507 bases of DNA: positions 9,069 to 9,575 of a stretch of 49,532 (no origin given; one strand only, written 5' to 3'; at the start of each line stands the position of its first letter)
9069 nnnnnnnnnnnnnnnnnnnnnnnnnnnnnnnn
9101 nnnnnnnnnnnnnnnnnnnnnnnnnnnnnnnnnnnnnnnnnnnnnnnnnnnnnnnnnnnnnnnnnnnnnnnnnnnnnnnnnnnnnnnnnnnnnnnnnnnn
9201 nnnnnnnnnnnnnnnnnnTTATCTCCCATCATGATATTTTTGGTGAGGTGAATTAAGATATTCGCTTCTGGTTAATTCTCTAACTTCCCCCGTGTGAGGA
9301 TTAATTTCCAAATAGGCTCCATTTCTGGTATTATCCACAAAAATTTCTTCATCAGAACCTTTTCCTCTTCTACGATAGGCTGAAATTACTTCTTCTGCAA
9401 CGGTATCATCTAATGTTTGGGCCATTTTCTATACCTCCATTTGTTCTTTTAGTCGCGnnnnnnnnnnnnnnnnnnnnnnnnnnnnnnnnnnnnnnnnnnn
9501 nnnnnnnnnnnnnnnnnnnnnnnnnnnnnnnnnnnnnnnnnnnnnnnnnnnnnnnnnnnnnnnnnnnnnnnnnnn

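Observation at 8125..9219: ThiC-family radical enzyme with catalytic machinery kept but substrate pocket rewritten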

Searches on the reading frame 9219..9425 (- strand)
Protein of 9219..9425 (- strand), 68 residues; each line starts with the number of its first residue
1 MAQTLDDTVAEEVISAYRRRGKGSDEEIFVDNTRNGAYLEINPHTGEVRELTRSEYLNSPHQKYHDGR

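Call 3: search_protein_families(library=pfam, proteins=[window:9219-9425:-], max_evalue=0.01)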
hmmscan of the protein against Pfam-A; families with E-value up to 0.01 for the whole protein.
window:9219-9425:- (68 aa): 0 families

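Call 4: search_protein_families(library=ncbifam, proteins=[window:9219-9425:-], max_evalue=0.01)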
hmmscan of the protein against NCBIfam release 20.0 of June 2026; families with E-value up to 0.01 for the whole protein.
window:9219-9425:- (68 aa): 0 families

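Call 67: search_protein_families(library=pfam, proteins=[window:9219-9425:-], max_evalue=0.01)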
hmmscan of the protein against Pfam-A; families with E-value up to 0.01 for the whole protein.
window:9219-9425:- (68 aa): 0 families
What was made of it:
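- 9219..9425 (-): 68-aa ORF whose stop overlaps the ThiC-like start by 1 nt. Doubtful gene. No family hit (calls 3, 67).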
